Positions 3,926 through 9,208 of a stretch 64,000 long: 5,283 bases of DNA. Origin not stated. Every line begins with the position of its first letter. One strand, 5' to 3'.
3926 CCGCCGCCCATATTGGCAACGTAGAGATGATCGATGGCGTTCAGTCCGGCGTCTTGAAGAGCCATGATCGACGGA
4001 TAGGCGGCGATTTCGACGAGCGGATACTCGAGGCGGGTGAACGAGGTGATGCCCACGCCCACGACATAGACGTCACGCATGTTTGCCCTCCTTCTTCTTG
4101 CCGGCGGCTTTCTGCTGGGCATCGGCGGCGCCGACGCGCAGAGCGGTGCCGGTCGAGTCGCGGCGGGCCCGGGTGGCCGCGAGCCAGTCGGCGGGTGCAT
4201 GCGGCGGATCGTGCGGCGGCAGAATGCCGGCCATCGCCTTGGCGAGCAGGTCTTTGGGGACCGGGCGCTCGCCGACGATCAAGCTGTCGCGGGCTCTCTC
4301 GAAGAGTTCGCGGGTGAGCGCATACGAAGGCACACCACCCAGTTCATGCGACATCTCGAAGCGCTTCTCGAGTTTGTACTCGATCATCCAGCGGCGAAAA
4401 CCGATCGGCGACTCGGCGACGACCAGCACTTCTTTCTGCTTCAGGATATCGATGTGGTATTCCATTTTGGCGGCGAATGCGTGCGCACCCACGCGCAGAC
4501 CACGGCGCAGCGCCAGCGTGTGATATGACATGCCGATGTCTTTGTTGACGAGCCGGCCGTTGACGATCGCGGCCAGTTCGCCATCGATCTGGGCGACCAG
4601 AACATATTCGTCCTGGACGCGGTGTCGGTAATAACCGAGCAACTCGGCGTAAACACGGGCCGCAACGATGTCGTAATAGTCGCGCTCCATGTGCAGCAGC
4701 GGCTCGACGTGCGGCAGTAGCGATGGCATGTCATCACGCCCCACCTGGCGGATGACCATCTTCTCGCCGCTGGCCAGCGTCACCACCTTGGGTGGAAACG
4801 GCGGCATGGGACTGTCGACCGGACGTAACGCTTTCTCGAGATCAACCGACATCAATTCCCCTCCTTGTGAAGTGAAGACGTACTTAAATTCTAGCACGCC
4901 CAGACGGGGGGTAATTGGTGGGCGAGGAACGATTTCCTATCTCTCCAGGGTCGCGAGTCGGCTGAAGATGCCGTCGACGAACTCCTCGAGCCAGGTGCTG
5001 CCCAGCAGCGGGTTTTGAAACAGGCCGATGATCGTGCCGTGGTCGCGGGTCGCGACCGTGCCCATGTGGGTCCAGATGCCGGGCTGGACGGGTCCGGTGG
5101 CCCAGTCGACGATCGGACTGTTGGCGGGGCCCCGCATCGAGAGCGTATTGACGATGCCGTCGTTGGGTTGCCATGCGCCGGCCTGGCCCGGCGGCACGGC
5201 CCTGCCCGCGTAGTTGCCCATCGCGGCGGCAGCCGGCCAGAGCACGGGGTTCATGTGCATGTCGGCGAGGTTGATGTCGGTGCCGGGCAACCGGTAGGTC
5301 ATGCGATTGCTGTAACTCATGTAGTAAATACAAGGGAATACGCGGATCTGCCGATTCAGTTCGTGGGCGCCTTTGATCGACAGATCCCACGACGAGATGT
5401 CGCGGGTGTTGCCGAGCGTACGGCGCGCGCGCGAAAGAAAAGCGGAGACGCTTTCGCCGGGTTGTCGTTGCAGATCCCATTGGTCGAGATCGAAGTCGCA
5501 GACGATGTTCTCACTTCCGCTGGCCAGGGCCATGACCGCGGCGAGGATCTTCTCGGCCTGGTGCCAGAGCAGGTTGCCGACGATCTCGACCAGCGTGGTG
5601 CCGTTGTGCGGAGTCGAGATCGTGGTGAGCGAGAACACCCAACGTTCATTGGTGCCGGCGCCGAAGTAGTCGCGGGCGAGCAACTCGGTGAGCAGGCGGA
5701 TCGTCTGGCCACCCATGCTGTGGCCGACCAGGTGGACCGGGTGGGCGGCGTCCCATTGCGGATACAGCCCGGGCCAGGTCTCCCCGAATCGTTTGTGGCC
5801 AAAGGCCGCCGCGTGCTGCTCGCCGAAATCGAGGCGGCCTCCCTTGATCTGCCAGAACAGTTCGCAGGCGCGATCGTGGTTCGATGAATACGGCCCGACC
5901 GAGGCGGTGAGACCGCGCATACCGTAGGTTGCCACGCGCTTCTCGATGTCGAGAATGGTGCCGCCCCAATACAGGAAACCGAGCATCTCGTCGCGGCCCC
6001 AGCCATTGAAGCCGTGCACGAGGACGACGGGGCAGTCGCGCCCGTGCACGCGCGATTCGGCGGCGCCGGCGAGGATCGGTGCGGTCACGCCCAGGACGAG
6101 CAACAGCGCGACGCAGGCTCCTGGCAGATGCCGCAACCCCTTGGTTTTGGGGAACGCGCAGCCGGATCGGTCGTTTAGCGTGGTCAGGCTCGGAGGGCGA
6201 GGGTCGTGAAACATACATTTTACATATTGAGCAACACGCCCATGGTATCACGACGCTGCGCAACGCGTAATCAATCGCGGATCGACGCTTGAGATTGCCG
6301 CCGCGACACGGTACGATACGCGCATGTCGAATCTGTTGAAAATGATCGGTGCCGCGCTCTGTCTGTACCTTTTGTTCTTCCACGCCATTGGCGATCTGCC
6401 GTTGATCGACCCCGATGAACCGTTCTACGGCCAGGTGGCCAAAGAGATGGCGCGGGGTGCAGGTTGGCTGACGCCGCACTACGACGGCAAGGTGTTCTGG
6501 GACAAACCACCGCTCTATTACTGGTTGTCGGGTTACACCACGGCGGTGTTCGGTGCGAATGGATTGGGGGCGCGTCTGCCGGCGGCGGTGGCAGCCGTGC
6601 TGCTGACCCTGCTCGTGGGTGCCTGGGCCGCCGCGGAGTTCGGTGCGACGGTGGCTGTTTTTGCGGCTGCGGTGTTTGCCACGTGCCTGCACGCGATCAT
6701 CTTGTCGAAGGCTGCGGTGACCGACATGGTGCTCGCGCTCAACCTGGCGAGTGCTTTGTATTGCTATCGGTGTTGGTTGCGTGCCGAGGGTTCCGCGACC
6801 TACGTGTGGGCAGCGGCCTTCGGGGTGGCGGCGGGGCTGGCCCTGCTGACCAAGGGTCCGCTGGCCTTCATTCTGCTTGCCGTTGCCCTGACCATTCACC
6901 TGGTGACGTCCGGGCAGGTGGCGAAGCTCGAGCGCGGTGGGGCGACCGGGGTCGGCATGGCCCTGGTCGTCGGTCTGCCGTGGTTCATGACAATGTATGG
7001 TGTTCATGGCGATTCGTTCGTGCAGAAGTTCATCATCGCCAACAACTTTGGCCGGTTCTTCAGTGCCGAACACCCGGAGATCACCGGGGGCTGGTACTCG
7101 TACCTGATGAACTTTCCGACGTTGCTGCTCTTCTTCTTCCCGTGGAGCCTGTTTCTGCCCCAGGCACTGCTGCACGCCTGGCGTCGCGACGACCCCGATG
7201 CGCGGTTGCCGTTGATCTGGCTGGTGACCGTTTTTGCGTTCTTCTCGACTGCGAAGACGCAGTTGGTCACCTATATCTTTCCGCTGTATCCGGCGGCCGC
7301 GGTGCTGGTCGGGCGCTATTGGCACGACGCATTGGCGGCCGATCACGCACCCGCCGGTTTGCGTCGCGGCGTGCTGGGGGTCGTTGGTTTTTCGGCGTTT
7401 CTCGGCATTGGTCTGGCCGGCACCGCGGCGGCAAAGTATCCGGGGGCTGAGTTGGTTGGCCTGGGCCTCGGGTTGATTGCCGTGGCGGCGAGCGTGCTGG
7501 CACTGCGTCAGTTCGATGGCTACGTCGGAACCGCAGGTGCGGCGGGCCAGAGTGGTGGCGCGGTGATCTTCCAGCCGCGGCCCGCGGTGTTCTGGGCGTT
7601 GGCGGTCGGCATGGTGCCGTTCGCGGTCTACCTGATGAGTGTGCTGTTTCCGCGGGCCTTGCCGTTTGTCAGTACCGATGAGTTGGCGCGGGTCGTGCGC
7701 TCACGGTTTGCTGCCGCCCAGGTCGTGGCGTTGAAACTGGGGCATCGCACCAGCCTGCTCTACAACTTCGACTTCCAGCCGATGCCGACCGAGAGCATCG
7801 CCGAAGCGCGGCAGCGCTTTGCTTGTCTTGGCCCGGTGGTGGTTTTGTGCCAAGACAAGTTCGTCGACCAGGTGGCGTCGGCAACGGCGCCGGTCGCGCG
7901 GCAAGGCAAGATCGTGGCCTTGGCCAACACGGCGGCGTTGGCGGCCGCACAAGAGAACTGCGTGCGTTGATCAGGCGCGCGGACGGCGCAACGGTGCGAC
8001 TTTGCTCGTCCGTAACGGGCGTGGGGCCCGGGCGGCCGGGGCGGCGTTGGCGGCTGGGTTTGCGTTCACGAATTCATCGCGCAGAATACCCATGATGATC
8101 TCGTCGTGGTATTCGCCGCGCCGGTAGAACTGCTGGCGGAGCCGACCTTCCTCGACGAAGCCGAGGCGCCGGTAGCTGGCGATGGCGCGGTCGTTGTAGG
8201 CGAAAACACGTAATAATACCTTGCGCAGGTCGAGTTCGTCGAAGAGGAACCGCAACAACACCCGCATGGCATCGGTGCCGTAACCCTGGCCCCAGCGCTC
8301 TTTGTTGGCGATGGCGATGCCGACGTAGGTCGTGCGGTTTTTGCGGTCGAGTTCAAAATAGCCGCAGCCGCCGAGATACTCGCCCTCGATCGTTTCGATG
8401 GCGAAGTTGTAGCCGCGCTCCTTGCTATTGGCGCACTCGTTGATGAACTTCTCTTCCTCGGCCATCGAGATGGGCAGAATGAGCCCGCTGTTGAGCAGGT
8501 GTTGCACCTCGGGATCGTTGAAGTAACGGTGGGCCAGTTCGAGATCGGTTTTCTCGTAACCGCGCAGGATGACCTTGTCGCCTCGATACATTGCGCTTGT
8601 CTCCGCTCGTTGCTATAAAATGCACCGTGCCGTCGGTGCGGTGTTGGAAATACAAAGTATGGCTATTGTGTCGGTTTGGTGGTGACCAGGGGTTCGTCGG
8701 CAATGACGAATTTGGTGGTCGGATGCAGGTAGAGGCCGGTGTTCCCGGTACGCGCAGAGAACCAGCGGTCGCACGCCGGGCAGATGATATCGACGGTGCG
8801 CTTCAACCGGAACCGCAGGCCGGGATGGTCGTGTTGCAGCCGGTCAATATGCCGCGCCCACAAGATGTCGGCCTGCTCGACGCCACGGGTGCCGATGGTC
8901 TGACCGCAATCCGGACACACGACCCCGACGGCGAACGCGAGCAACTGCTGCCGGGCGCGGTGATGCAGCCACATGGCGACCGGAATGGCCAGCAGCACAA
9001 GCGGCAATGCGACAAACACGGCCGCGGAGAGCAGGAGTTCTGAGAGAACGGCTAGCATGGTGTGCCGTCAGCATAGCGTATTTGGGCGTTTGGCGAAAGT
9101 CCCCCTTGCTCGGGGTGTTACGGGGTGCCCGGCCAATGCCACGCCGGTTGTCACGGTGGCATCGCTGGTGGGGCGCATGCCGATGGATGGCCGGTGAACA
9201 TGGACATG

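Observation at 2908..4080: Thiolase gene with two independent in-frame nonsense codons (TAA 3007-3009, TAG 2977-2979) in the last ~37 codons, within an otherwise intact translationally coupled operon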

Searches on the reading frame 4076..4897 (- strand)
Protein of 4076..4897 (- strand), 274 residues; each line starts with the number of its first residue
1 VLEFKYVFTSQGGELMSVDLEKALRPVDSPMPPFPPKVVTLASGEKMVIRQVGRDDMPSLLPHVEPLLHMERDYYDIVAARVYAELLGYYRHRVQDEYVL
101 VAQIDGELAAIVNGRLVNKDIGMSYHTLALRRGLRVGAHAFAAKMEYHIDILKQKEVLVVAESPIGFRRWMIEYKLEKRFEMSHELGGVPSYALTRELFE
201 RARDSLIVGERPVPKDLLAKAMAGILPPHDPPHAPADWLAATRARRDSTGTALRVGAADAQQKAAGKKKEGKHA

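Call 8: search_protein_families(library=pfam, proteins=[window:4076-4897:-])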
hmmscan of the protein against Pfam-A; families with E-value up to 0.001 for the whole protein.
window:4076-4897:- (274 aa): 0 families

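Call 14: search_protein_families(library=ncbifam, proteins=[window:4076-4897:-], max_evalue=0.01)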
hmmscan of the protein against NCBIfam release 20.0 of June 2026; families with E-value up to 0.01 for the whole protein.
window:4076-4897:- (274 aa): 1 family
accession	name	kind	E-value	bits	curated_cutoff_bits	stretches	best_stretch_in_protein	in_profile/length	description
NF001138.1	PRK00143.1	equivalog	0.0078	15.2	284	0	105-168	211-270/345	tRNA 2-thiouridine(34) synthase MnmA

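Call 33: search_solved_structures(query=window:4076-4897:-, max_evalue=1)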
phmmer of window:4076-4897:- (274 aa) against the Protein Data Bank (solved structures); distinct sequences matched with E-value up to 1: 1.
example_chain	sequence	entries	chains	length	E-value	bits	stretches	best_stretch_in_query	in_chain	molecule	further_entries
2der_A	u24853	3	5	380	0.64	12.7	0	111-163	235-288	tRNA-specific 2-thiouridylase mnmA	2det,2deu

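Call 43: find_homologous_proteins(query=window:4076-4852:-, max_evalue=0.00001)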
Query seq(259 aa) (259 aa): 3098 proteins with E <= 0.00001 among 5731 candidates; the best 120 are listed.
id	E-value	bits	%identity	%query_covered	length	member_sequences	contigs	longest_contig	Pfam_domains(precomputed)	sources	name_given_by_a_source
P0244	5.1e-167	572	100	100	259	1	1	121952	-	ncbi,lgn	-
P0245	1.6e-138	478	87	95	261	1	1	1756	-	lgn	-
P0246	1.3e-127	443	82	92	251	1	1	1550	-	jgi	jgi:hypothetical protein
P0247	7.1e-127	440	82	93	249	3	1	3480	-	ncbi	-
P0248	2.1e-126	439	81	92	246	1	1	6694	-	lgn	-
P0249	2.4e-126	438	81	93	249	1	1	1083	-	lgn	-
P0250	1.2e-125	436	81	92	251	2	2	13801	-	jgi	jgi:hypothetical protein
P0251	4.9e-125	434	81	92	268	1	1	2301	-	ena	-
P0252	6.8e-125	434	81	92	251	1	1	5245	-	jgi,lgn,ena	-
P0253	1.6e-124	433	77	97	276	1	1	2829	-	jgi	jgi:hypothetical protein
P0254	1.9e-124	432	78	97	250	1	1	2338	-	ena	-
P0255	3.0e-124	432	79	95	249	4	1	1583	-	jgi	jgi:hypothetical protein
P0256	3.6e-124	431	80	92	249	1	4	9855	-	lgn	-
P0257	4.4e-124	431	75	100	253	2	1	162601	-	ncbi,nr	ncbi:MAG: hypothetical protein HQM09_02175 [Candidatus Riflebacteria bacterium]|nr:hypothetical prot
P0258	6.1e-124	431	78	95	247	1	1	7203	-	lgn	-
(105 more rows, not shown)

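Call 51: predict_structure(alignment_id=A1)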
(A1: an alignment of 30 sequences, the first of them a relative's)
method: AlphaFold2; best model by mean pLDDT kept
length: 259 residues; sequences in the alignment: 30
mean_pLDDT: 77.3   pTM: 0.74
mean pLDDT of the five models: 77.3, 75.7, 73.9, 73.8, 70.6
residues with pLDDT >= 90: 78; 70-90: 93; 50-70: 70; < 50: 18
segments of 3 or more residues with pLDDT < 50: 172-174, 235-238, 252-259
pLDDT, mean of each block of 10 residues (from residue 1): 60 79 91 93 92 76 87 82 93 92 87 79 87 93 68 67 65 63 84 86 93 78 57 52 61 40
secondary structure, 60 per line:
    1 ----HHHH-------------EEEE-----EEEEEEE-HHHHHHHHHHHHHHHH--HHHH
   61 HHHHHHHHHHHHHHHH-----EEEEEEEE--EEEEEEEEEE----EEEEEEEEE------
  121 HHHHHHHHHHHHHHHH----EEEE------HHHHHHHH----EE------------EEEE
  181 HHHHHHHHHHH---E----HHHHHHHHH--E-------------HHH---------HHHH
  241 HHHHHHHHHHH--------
elements in order: H5-8 E22-25 E31-37 H39-54 H57-76 E82-89 E92-101 E106-114 H121-136 E141-144 H151-158 E177-180 H181-191 H200-208 H237-251

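Call 53: fold_search(model_id=the predicted structure, library=pdb)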
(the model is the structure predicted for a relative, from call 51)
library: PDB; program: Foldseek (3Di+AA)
matches with E <= 10: 1085; with E <= 0.001: 260
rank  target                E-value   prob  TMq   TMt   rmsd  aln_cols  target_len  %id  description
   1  6c37                  3.2e-07  1.00  0.45  0.54   6.2       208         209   12  Mycobacterium smegmatis RimJ in complex with CoA-disulfide (released 2019-01-16)
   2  1yre_B                3.2e-07  1.00  0.39  0.52   7.0       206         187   13  Hypothetical protein PA3270 from Pseudomonas aeruginosa in complex with CoA (released 2005-02-15)
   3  2qml                  3.8e-07  1.00  0.50  0.64   4.5       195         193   12  Crystal structure of an uncharacterized protein (bh2621) from bacillus halodurans at 1.55 A resolution (released 2007-09-04)
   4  8gxj_A                4.3e-07  1.00  0.42  0.54   6.8       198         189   14  Pseudomonas aeruginosa N-acetyltransferase domain-containing protein PA3270 (released 2022-10-12)
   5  6c30_A                4.6e-07  1.00  0.43  0.50   6.8       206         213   14  Mycobacterium smegmatis RimJ (apo form) (released 2019-01-16)
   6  8gxj_C                4.9e-07  1.00  0.41  0.55   7.2       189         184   14  Pseudomonas aeruginosa N-acetyltransferase domain-containing protein PA3270 (released 2022-10-12)
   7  8gxj_B                5.9e-07  1.00  0.43  0.57   6.9       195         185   13  Pseudomonas aeruginosa N-acetyltransferase domain-containing protein PA3270 (released 2022-10-12)
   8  8osp_A                7.1e-07  1.00  0.40  0.55   5.3       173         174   12  GCN5-related N-Acetyltransferase from Lactobacillus curiae (released 2023-07-05)
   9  8gxk_C                8.0e-07  1.00  0.41  0.55   6.9       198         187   15  Pseudomonas jinjuensis N-acetyltransferase (released 2022-10-12)
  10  8gxk_A                9.6e-07  1.00  0.40  0.53   7.0       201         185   13  Pseudomonas jinjuensis N-acetyltransferase (released 2022-10-12)
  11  3wr7_A                1.2e-06  1.00  0.39  0.57   6.7       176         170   14  Crystal Structure of Spermidine Acetyltransferase from Escherichia coli (released 2015-09-02)
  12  9it0_A                1.7e-06  1.00  0.44  0.15   5.2       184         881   17  Liganded-state E.coli PatZ (released 2025-06-04)
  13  8gxk_D                2.0e-06  1.00  0.39  0.51   7.5       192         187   14  Pseudomonas jinjuensis N-acetyltransferase (released 2022-10-12)
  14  1yre_A                2.1e-06  1.00  0.41  0.55   6.8       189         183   13  Hypothetical protein PA3270 from Pseudomonas aeruginosa in complex with CoA (released 2005-02-15)
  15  2z10                  2.6e-06  1.00  0.42  0.55   5.9       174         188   12  Crystal structure of putative acetyltransferase (released 2007-11-13)
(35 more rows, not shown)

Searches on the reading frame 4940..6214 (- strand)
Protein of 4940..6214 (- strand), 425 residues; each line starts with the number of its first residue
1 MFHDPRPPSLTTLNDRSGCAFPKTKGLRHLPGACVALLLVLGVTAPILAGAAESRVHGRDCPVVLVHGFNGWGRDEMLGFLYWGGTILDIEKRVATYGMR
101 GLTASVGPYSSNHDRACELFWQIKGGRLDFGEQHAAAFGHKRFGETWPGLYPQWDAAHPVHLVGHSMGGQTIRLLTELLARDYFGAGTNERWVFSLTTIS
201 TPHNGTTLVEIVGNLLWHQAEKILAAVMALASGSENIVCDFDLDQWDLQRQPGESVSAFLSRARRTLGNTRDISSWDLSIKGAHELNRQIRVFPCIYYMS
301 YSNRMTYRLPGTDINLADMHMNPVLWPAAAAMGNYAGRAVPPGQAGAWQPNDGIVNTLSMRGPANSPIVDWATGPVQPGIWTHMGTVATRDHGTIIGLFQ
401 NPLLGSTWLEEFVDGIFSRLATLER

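Call 8: search_protein_families(library=pfam, proteins=[window:4940-6214:-])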
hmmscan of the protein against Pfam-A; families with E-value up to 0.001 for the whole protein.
window:4940-6214:- (425 aa): 1 family
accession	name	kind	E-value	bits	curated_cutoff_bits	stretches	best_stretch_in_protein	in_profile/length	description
PF24708.1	Lip_C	-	3.3e-64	217.4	27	1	61-398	3-346/380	Lipase-like, C-terminal domain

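Call 14: search_protein_families(library=ncbifam, proteins=[window:4940-6214:-], max_evalue=0.01)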
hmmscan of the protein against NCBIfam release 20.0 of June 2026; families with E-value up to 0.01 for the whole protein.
window:4940-6214:- (425 aa): 1 family
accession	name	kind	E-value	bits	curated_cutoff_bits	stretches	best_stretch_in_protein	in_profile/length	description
NF047351.1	lipase_YSIRK_Sa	exception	8.7e-80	268.9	650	1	57-419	329-698/704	YSIRK-targeted triacylglycerol lipase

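Call 23: find_encoding_contigs(protein=window:4940-6214:-, flank=10000, max_places=10)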
Protein window:4940-6214:- (425 aa): 1 contig read that carries it; 1 place shown.
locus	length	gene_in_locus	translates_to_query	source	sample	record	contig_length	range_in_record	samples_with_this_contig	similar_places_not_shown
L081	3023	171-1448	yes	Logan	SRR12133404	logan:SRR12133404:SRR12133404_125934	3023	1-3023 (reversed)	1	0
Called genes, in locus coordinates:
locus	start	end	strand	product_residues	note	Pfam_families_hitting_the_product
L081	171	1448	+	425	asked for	PF24708:Lip_C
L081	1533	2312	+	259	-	-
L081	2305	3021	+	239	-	?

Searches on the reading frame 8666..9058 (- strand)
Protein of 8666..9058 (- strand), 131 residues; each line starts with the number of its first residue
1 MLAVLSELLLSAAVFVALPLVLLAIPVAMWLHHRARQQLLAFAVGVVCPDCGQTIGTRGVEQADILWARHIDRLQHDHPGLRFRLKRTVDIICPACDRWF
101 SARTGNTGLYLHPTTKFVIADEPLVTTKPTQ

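Call 8: search_protein_families(library=pfam, proteins=[window:8666-9058:-])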
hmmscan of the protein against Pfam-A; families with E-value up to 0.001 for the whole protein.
window:8666-9058:- (131 aa): 2 families
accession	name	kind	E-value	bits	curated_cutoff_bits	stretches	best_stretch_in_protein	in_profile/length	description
PF24110.1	DUF7385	-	0.00061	19.8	28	0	86-101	22-37/72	Family of unknown function (DUF7385)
PF25403.1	zf-C2H2_ZFAND2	-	0.0009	19.7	27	0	47-73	4-30/40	ZFAND2A/B-like C2H2 zinc finger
